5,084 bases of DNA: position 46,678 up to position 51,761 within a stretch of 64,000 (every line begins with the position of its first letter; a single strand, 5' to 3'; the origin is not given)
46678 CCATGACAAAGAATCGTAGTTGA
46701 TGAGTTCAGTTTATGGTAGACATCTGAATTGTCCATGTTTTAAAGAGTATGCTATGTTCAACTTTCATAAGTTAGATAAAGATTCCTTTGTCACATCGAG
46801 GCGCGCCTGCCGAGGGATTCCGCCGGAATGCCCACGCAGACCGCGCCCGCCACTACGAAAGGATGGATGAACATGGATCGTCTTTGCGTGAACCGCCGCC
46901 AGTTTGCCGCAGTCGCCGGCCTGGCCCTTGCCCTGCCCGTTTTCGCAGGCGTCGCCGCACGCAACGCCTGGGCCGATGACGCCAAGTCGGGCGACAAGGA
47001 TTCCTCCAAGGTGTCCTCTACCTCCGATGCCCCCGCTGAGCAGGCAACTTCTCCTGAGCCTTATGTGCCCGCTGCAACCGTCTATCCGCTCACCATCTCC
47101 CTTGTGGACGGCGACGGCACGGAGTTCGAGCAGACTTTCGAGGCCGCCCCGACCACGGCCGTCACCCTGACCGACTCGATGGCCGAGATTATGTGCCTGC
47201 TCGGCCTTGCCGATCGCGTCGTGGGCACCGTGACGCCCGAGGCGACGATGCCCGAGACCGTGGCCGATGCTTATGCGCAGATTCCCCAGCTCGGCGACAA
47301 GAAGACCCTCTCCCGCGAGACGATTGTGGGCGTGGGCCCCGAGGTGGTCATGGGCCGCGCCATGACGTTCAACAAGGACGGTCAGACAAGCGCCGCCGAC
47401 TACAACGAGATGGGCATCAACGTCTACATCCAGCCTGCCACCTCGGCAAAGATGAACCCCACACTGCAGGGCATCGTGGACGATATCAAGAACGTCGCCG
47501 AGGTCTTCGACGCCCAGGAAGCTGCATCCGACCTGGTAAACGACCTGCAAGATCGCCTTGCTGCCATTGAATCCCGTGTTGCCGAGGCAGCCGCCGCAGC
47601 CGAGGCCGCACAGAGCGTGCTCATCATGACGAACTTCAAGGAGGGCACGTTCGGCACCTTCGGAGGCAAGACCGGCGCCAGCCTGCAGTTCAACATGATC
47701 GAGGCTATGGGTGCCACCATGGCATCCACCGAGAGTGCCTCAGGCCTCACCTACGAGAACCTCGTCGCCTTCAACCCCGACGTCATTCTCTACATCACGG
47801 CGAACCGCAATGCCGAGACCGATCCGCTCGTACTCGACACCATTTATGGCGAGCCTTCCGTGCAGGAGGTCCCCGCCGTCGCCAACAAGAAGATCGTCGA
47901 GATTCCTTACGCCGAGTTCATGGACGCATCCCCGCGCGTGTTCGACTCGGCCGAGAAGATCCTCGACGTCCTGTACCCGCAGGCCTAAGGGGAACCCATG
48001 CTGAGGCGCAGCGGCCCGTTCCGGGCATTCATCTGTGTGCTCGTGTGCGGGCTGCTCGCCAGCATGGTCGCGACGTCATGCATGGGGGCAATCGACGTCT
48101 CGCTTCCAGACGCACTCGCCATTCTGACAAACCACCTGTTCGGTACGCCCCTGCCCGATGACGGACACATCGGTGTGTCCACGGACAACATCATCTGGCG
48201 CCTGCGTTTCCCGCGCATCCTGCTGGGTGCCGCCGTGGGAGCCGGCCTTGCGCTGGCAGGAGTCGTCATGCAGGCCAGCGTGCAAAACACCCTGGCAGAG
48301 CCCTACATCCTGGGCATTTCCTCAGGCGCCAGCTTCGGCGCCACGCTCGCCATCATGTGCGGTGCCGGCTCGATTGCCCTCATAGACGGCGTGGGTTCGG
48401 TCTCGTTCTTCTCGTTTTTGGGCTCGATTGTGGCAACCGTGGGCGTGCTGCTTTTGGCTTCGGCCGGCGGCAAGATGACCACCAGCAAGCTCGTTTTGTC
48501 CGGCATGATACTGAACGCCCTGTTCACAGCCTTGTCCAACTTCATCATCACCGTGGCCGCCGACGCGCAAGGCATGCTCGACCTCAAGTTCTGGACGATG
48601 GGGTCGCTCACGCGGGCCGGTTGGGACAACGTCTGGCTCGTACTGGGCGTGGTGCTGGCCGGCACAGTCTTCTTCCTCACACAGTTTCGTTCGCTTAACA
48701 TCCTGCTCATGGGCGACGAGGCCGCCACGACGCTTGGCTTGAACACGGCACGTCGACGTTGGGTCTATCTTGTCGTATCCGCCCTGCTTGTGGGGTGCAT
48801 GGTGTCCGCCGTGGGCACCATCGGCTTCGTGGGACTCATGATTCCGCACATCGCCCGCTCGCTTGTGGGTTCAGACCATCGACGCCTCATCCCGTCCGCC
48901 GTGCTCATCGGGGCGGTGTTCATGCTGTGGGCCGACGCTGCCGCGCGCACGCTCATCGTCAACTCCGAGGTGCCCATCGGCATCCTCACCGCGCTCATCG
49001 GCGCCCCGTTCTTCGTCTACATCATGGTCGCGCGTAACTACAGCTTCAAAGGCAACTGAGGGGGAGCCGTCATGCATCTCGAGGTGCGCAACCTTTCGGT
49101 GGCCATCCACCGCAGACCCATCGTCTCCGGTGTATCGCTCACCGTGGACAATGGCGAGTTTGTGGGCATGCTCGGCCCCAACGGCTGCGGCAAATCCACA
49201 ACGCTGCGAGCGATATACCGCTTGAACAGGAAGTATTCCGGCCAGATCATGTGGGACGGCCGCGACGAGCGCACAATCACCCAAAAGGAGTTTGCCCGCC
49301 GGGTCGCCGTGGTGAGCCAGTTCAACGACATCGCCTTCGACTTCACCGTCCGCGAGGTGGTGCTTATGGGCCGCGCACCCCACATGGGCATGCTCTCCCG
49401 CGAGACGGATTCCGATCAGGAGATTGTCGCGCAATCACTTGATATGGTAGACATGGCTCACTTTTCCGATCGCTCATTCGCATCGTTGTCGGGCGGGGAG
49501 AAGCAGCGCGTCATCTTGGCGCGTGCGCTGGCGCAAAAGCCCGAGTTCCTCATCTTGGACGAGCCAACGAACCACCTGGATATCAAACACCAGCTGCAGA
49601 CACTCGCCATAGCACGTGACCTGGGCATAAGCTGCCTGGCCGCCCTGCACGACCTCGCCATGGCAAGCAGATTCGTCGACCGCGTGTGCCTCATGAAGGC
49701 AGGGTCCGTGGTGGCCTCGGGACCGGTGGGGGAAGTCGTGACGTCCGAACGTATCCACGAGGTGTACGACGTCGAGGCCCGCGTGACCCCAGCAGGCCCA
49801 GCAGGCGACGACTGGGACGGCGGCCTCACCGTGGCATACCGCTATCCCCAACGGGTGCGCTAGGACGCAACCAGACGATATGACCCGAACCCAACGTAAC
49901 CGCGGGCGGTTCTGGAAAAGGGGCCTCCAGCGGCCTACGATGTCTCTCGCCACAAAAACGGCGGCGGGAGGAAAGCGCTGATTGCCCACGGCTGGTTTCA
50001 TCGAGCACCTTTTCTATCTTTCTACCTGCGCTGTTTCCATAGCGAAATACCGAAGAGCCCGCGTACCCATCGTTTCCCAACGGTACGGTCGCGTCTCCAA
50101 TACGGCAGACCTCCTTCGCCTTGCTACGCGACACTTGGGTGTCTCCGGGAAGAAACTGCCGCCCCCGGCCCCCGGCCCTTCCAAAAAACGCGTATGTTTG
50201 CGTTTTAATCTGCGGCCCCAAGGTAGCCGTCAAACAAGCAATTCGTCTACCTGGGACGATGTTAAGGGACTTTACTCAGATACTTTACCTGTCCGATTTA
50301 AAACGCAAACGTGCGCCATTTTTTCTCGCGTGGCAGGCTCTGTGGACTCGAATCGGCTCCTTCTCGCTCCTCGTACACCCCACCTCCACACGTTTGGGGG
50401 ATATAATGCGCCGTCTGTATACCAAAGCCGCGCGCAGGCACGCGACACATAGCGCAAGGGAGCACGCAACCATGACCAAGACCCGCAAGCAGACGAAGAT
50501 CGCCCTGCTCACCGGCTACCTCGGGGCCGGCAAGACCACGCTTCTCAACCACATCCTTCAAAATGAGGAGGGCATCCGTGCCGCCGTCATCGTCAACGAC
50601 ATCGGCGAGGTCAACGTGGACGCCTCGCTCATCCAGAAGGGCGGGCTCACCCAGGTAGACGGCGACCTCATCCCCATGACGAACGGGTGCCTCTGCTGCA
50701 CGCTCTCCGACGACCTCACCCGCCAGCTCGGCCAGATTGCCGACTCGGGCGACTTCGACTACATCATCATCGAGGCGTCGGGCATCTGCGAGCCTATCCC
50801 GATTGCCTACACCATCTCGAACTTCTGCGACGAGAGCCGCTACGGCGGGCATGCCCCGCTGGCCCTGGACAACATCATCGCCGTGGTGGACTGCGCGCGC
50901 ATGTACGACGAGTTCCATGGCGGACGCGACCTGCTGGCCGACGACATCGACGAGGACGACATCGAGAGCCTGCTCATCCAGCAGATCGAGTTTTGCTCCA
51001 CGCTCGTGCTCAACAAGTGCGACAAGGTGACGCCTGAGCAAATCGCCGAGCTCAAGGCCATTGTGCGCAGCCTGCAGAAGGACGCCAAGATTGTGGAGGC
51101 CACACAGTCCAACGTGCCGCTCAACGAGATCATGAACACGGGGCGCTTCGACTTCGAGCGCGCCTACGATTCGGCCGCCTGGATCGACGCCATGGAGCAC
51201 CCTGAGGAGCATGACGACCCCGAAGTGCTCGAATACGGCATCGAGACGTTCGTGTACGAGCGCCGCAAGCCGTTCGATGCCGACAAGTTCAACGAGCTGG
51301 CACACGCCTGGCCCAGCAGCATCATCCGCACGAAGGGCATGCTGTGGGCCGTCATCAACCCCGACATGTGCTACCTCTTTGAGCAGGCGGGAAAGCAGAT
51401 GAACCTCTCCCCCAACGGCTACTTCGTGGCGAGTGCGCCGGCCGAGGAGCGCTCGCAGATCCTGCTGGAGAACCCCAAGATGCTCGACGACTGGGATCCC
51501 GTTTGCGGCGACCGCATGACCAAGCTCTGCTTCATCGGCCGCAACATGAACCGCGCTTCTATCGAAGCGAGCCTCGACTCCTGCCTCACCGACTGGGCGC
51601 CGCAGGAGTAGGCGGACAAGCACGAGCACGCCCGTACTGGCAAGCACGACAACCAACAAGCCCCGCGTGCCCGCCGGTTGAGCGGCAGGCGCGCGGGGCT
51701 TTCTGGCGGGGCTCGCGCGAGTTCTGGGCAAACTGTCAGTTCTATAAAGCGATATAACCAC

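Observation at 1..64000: Archipelago of membrane-LuxR sensor / Tat-exported flavoenzyme modules: 8 regulators and 10 reductases in one window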

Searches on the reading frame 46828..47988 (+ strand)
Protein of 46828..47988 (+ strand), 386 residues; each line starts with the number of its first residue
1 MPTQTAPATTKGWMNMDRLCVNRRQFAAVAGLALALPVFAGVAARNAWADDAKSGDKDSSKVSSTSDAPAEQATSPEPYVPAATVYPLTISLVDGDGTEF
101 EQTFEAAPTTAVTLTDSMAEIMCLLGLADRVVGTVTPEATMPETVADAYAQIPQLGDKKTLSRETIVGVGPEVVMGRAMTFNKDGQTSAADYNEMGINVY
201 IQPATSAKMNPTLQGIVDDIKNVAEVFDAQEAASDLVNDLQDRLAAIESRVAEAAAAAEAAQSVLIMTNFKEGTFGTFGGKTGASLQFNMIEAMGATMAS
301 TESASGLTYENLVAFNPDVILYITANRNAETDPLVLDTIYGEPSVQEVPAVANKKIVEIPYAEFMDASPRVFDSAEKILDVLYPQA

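Call 8: search_protein_families(library=pfam, proteins=[window:46828-47988:+], max_evalue=0.001)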
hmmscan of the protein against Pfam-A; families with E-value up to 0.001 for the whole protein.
window:46828-47988:+ (386 aa): 1 family
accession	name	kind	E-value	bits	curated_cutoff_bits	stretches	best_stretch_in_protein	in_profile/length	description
PF01497.23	Peripla_BP_2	-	1.5e-22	80.6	27.5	1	112-360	2-232/235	Periplasmic binding protein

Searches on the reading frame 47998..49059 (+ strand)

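Call 22: search_protein_families(library=pfam, proteins=[window:47998-49059:+], max_evalue=1)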
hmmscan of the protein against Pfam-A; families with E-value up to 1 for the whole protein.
window:47998-49059:+ (353 aa): 1 family
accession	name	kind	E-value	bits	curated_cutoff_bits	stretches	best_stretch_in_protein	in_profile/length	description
PF01032.23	FecCD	-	1.4e-89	300.7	26.5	1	19-344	2-310/311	FecCD transport family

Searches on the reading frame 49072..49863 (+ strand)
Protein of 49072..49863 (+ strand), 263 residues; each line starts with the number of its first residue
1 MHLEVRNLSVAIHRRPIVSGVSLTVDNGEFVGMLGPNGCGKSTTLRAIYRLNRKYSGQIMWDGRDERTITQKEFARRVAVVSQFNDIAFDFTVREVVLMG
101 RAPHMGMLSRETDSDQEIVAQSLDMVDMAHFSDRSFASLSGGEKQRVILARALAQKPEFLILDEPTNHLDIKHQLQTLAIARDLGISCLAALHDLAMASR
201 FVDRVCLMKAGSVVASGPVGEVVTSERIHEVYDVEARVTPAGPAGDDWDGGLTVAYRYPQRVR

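Call 22: search_protein_families(library=pfam, proteins=[window:49072-49863:+], max_evalue=1)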
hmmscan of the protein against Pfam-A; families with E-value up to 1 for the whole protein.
window:49072-49863:+ (263 aa): 16 families
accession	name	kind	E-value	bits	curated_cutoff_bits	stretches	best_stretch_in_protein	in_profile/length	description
PF00005.33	ABC_tran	-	4.2e-35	121.8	25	1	19-167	2-137/137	ABC transporter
PF13304.12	AAA_21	-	7.7e-07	29.9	27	2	31-51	2-22/304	AAA domain, putative AbiEii toxin, Type IV TA system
PF02463.25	SMC_N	-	4.1e-06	26.8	40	1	29-174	25-176/220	RecF/RecN/SMC N terminal domain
PF13173.12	AAA_14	-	0.0029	18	27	1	30-74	4-48/129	AAA domain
PF25199.1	nSTAND_NTPase5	-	0.0044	17.3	34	1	26-73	39-89/145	Novel STAND NTPase 5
PF13514.12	AAA_27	-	0.05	13.6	22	1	26-51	24-49/206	AAA domain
PF03215.21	Rad17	-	0.068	13.5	23.8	1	32-113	49-130/186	Rad17 P-loop domain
PF13476.12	AAA_23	-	0.076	14.1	27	1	33-48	24-39/201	AAA domain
PF13175.12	AAA_15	-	0.079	13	32.1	1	34-56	29-54/374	AAA ATPase domain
PF13401.12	AAA_22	-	0.081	13.7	27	1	34-76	11-52/130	AAA domain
PF13555.12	AAA_29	-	0.097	12.9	27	1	23-49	17-43/61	P-loop containing region of AAA domain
PF13558.12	SbcC_Walker_B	-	0.12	13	27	0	133-172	27-79/90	SbcC/RAD50-like, Walker B motif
PF00931.28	NB-ARC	-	0.12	12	23.5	1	26-56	16-50/248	NB-ARC domain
PF13671.12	AAA_33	-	0.13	13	27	0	33-49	4-20/143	AAA domain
PF00004.35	AAA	-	0.22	12.4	21.2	1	33-50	3-20/131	ATPase family associated with various cellular activities (AAA)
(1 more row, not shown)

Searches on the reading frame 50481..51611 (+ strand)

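Call 22: search_protein_families(library=pfam, proteins=[window:50481-51611:+], max_evalue=1)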
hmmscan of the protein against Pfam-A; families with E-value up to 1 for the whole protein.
window:50481-51611:+ (376 aa): 20 families
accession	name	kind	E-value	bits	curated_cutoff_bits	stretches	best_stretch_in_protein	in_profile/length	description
PF02492.25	cobW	-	4.5e-48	163.6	20.7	1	8-205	3-179/180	CobW/HypB/UreG, nucleotide-binding domain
PF07683.19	CobW_C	-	4.6e-20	71.7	22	1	254-369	1-94/94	Cobalamin synthesis protein cobW C-terminal domain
PF03193.22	RsgA_GTPase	-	0.00026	21.3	30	1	4-30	105-131/174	RsgA GTPase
PF00009.33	GTP_EFTU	-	0.00058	19.9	26.5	0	165-213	116-163/188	Elongation factor Tu GTP binding domain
PF02367.23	TsaE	-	0.0069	16.8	26.6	1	4-28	20-44/128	Threonylcarbamoyl adenosine biosynthesis protein TsaE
PF00005.33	ABC_tran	-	0.012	16.7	25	1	4-36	10-42/137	ABC transporter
PF13191.12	AAA_16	-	0.017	16.1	32.6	1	4-37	23-56/167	AAA ATPase domain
PF13401.12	AAA_22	-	0.02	15.7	27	1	3-30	3-30/130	AAA domain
PF25199.1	nSTAND_NTPase5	-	0.033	14.4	34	1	2-25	38-61/145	Novel STAND NTPase 5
PF16897.10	MMR_HSR1_Xtn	-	0.035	14.5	35.2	1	152-194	36-79/106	C-terminal region of MMR_HSR1 domain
PF13173.12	AAA_14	-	0.067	13.6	27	1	5-30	2-27/129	AAA domain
PF13238.12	AAA_18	-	0.088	13.7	29.4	1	9-40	2-30/128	AAA domain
PF20720.3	nSTAND3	-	0.098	12.8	27.2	1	4-28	16-40/155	Novel STAND NTPase 3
PF01637.24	ATPase_2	-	0.11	12.7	33.2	1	3-37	18-52/225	ATPase domain predominantly from Archaea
PF10412.15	TrwB_AAD_bind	-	0.18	11.1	20.5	1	4-40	14-50/387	Type IV secretion-system coupling protein DNA-binding domain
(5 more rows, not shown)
